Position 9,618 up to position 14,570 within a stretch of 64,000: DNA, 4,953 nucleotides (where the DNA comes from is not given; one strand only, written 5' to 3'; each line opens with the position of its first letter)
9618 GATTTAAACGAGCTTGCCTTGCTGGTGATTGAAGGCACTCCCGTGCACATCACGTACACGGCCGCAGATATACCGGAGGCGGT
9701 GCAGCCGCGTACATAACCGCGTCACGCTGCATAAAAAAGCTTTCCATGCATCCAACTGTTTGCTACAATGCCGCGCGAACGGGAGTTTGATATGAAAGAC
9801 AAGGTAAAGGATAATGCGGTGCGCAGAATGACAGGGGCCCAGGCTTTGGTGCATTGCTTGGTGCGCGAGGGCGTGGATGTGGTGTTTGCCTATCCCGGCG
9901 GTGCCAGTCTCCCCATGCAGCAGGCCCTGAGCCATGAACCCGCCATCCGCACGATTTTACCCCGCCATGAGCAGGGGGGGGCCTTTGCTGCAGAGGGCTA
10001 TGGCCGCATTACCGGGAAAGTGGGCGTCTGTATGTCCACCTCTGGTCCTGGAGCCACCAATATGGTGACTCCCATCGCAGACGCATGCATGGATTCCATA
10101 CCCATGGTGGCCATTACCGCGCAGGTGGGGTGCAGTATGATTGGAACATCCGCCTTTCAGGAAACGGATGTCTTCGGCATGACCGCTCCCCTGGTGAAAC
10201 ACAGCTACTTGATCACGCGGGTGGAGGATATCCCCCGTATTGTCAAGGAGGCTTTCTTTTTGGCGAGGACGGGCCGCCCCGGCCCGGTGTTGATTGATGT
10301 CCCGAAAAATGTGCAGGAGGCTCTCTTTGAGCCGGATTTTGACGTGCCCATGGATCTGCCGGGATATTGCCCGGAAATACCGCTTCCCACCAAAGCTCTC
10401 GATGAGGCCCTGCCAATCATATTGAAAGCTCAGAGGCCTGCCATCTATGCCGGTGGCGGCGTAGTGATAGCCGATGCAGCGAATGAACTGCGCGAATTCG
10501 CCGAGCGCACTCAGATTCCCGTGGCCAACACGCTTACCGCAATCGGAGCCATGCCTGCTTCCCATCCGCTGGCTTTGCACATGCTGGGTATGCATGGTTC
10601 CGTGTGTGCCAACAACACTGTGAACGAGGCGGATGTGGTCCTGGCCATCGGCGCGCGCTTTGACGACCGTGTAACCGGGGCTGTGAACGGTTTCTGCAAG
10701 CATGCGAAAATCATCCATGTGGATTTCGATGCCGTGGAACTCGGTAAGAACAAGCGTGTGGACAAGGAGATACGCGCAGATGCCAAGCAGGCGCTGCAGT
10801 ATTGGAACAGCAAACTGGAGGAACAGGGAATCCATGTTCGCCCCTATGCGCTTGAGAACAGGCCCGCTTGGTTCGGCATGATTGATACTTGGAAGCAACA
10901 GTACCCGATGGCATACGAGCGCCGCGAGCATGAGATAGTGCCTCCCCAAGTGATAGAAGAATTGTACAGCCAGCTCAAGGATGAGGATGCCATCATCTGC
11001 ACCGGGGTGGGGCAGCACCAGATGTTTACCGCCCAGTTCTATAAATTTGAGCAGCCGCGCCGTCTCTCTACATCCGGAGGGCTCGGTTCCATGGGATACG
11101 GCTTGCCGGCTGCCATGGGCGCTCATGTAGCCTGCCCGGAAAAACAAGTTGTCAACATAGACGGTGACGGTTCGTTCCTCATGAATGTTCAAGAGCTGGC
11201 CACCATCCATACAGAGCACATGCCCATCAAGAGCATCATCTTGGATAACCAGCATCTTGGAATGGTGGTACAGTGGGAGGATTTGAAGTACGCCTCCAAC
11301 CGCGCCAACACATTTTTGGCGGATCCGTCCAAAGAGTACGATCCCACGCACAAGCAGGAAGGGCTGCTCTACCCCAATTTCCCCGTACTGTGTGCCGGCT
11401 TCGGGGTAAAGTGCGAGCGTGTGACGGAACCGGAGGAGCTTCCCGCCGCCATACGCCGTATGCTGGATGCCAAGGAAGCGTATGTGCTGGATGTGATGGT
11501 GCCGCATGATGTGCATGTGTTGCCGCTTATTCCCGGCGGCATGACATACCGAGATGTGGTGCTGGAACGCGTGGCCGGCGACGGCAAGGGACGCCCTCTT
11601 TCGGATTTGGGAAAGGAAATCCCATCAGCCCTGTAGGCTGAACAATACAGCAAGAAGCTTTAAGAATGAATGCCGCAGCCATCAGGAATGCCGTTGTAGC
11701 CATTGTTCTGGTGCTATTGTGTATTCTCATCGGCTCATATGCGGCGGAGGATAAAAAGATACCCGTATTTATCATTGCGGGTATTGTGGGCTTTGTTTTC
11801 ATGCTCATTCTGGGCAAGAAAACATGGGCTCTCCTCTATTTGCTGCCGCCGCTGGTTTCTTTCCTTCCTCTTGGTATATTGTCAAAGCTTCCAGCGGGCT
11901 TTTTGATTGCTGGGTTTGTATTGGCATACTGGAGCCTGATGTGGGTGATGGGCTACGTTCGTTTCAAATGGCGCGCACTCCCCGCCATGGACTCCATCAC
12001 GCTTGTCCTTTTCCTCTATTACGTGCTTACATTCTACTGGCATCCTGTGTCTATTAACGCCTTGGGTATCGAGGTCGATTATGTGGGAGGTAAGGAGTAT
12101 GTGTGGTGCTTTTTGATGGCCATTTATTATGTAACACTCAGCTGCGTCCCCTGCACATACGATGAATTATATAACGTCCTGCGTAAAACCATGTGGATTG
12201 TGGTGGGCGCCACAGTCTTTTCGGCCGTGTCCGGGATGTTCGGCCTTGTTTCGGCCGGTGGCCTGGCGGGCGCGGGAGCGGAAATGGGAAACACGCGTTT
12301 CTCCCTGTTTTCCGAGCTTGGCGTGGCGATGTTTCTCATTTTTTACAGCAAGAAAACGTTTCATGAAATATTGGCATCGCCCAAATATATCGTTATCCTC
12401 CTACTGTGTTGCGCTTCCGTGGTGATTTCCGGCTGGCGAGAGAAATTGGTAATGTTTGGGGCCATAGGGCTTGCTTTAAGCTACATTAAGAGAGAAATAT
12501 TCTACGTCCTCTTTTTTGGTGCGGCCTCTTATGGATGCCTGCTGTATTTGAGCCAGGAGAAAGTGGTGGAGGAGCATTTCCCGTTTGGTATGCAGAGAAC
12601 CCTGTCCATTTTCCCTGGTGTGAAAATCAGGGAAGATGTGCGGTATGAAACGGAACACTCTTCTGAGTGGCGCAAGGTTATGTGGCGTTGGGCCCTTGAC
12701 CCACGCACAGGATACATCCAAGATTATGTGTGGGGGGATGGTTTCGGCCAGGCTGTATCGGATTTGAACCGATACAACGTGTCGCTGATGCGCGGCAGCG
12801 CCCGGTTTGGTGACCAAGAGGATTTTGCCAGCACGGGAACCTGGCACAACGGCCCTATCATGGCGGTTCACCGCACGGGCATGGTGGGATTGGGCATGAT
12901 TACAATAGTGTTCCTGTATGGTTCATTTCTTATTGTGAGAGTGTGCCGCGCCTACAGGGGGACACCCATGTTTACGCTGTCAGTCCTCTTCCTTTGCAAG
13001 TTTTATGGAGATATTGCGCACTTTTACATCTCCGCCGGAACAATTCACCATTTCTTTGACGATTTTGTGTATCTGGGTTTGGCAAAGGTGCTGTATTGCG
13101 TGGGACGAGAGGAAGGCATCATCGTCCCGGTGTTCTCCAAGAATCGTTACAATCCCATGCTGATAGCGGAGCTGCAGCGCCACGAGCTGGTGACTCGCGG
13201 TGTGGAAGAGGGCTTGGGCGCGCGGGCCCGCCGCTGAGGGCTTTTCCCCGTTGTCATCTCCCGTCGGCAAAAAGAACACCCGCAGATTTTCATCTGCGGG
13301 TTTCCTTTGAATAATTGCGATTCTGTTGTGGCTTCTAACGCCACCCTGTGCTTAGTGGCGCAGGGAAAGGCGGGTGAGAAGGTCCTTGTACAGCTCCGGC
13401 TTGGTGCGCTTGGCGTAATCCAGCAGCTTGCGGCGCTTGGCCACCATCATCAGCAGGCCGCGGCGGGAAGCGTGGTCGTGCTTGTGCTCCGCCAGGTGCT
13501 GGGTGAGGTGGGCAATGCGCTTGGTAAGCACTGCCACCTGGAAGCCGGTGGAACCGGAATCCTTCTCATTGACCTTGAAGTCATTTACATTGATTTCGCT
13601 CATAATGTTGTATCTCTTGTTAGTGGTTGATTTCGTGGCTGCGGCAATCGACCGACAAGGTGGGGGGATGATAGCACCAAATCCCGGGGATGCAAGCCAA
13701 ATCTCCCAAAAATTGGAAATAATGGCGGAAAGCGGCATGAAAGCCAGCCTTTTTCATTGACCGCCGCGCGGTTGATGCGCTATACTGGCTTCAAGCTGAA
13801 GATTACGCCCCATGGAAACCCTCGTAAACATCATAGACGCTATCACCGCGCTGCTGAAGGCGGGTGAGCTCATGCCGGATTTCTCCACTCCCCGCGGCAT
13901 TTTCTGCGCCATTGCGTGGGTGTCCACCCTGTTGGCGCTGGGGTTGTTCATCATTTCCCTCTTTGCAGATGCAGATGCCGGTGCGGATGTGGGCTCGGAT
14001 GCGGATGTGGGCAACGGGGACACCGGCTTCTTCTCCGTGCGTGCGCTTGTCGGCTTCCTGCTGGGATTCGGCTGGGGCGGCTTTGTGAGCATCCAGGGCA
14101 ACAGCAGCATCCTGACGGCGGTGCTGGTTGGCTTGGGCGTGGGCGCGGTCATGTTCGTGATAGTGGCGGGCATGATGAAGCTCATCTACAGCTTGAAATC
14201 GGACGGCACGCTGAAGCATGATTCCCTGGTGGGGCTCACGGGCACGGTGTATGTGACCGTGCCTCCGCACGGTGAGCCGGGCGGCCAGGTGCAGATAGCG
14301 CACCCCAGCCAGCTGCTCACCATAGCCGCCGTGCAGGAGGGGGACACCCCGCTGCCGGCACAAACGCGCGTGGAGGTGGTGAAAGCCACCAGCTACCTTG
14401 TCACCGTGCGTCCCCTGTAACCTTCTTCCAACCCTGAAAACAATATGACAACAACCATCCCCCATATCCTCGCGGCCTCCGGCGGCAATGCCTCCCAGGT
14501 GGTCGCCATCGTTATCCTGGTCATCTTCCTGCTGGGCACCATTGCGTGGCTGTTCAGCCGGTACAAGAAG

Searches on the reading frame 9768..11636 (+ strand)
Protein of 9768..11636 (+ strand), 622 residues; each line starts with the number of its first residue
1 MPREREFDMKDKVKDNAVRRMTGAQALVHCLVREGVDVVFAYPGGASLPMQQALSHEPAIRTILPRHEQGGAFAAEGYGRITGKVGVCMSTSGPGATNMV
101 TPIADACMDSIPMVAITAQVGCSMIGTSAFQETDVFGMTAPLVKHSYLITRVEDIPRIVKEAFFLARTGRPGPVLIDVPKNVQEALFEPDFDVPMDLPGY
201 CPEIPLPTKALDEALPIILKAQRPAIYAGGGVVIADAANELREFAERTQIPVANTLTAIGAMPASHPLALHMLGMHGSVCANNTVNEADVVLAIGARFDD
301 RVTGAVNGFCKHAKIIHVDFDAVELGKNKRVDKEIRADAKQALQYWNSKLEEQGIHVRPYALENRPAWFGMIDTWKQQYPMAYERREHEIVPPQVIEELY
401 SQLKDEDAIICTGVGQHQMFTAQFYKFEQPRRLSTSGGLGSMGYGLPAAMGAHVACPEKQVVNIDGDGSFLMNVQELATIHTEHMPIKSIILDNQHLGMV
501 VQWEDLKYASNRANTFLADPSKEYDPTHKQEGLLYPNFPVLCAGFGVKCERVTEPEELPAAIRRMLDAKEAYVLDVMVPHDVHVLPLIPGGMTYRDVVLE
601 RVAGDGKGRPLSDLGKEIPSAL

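Call 20: search_protein_families(library=ncbifam, proteins=[window:9768-11636:+], max_evalue=0.001)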
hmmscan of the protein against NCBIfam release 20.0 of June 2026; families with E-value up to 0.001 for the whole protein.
window:9768-11636:+ (622 aa): 56 families (the best 25 are shown)
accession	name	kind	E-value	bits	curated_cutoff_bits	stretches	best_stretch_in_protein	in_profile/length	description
TIGR00118.1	acolac_lg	equivalog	1e-201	671.3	538.35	1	21-599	1-555/557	biosynthetic-type acetolactate synthase large subunit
NF005860.0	PRK07789.1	equivalog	5e-197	656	881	1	9-599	22-599/615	acetolactate synthase large subunit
NF004710.0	PRK06048.1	equivalog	2.9e-191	636.7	976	1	17-598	4-557/561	acetolactate synthase large subunit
NF006524.0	PRK08978.1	equivalog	1.5e-186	620.9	738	1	21-597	1-543/548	acetolactate synthase 2 catalytic subunit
NF005651.0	PRK07418.1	subfamily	3.9e-183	610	942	1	10-597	8-578/617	acetolactate synthase large subunit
NF004919.0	PRK06276.1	equivalog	9e-181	602.1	866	1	21-601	1-560/582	acetolactate synthase large subunit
NF005824.0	PRK07710.1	equivalog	2.5e-176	587.4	976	1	9-593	5-563/573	acetolactate synthase large subunit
NF006581.0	PRK09107.1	equivalog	1.1e-174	582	974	1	14-605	4-580/595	acetolactate synthase 3 large subunit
NF006319.0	PRK08527.1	equivalog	1.5e-174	581.5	905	1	19-601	2-561/565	acetolactate synthase large subunit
NF005228.0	PRK06725.1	equivalog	2.4e-171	570.8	991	1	16-601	11-568/571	acetolactate synthase large subunit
NF006016.1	PRK08155.1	equivalog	9e-167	555.8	870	1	20-598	2-552/554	acetolactate synthase large subunit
NF005058.0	PRK06466.1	equivalog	2e-163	545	951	1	20-600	3-569/574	acetolactate synthase 3 large subunit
NF005584.0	PRK07282.1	equivalog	4.5e-159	530.6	970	1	21-596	10-558/566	acetolactate synthase large subunit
NF006525.0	PRK08979.1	equivalog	1.9e-154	515.2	1084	1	20-596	3-563/572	acetolactate synthase 3 large subunit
NF005409.0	PRK06965.1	equivalog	1.5e-153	512.3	1035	1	14-593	14-576/587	acetolactate synthase 3 catalytic subunit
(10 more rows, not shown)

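Call 21: search_protein_families(library=pfam, proteins=[window:9768-11636:+], max_evalue=0.001)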
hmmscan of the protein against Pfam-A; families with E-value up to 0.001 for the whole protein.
window:9768-11636:+ (622 aa): 3 families
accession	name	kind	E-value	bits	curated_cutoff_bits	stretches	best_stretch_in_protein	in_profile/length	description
PF00205.28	TPP_enzyme_M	-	4.1e-46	156.5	30.4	1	212-344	2-135/137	Thiamine pyrophosphate enzyme, central domain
PF02775.26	TPP_enzyme_C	-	2.3e-44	151.3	21.9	1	413-576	1-151/151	Thiamine pyrophosphate enzyme, C-terminal TPP binding domain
PF02776.23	TPP_enzyme_N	-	4.2e-37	127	26.8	1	21-137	1-118/119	Thiamine pyrophosphate enzyme, N-terminal TPP binding domain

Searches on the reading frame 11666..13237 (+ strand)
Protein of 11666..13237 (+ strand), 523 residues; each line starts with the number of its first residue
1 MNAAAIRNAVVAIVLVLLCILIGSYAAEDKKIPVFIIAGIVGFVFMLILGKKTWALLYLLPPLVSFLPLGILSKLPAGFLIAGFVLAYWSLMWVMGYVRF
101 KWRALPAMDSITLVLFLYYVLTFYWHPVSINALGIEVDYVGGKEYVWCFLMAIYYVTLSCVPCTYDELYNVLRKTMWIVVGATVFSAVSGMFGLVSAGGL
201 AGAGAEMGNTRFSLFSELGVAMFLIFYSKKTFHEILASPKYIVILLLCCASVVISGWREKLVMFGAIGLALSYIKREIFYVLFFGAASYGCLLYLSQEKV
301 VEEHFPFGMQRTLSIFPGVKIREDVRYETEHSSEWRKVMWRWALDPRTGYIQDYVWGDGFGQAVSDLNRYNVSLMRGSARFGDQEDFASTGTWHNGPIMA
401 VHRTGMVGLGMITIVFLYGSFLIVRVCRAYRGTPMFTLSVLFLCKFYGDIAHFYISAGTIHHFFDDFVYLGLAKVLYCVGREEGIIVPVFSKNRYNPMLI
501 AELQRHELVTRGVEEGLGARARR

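Call 20: search_protein_families(library=ncbifam, proteins=[window:11666-13237:+], max_evalue=0.001)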
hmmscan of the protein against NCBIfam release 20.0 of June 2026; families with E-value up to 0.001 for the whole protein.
window:11666-13237:+ (523 aa): 0 families

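Call 21: search_protein_families(library=pfam, proteins=[window:11666-13237:+], max_evalue=0.001)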
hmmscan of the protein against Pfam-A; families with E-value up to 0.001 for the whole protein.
window:11666-13237:+ (523 aa): 0 families

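Call 53: search_protein_families(library=pfam, proteins=[window:11666-13237:+], max_evalue=10)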
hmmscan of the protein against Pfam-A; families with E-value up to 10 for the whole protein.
window:11666-13237:+ (523 aa): 1 family
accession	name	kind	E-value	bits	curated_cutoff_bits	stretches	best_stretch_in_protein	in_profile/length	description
PF23682.1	ORF28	-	0.33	11.5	27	1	111-156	21-68/97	ORF28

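Call 83: find_homologous_proteins(query=window:11666-13237:+, max_evalue=0.001)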
Query window:11666-13237:+ (523 aa): 157 proteins with E <= 0.001 among 8000 candidates; the best 120 are listed.
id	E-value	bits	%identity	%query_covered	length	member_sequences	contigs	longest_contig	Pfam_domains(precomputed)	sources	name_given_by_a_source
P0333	0.0e+0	1109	92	100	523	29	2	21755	-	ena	-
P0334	0.0e+0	1081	90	100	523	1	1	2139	-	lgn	-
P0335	0.0e+0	1070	88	100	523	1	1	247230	-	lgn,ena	-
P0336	0.0e+0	1014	83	100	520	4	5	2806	-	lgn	-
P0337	1.6e-292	989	80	100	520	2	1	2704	-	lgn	-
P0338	1.9e-286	969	80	100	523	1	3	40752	-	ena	-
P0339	4.9e-284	961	80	100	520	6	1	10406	-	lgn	-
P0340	4.4e-283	958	79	100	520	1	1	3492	-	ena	-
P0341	1.2e-282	957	78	100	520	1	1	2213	-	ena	-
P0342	1.5e-281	953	78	100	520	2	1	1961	-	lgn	-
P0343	3.8e-281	952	77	100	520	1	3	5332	-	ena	-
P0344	4.0e-281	952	77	100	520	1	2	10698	-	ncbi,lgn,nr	ncbi:MAG: hypothetical protein MJ058_08820 [Akkermansia sp.]|nr:hypothetical protein [Akkermansia sp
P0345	8.4e-281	951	78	100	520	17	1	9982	-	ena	-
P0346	6.3e-280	948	77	100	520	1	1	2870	-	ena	-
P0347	3.6e-279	945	78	100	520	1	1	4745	-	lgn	-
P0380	5.8e-255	865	69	100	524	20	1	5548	PF04932.21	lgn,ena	-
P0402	1.8e-141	491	45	96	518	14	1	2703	PF04932.21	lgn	-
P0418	4.6e-135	470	42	98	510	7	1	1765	PF04932.21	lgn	-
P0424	5.8e-134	466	43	98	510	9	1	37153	PF04932.21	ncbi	-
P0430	3.2e-132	460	43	97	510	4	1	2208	PF04932.21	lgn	-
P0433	2.3e-130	454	43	98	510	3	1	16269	PF04932.21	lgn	-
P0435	2.8e-130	454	44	96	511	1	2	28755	PF04932.21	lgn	-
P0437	4.5e-129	450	41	98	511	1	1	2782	PF04932.21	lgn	-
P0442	2.8e-109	385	38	98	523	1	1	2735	PF04932.21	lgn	-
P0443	1.5e-106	376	37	98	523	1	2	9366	PF04932.21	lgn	-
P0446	8.8e-105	370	38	95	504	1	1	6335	PF04932.21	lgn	-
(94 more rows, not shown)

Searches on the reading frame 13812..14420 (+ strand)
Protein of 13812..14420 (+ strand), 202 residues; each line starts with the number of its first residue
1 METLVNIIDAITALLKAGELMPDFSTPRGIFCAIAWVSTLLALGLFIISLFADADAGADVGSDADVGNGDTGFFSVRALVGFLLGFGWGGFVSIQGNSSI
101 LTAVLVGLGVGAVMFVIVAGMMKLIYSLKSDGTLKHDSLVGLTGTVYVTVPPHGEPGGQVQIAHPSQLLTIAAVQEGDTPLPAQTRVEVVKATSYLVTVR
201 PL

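Call 53: search_protein_families(library=pfam, proteins=[window:13812-14420:+], max_evalue=10)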
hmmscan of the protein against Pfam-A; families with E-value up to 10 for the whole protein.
window:13812-14420:+ (202 aa): 3 families
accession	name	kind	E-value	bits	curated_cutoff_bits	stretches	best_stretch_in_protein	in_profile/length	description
PF01957.25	NfeD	-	0.0044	17.6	29.1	1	137-201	2-57/57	NfeD-like C-terminal, partner-binding domain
PF01034.25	Syndecan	-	0.086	13.3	25.2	1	94-129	2-35/64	Syndecan domain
PF20556.3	DUF6768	-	0.098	12.8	27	1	69-127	38-96/123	Family of unknown function (DUF6768)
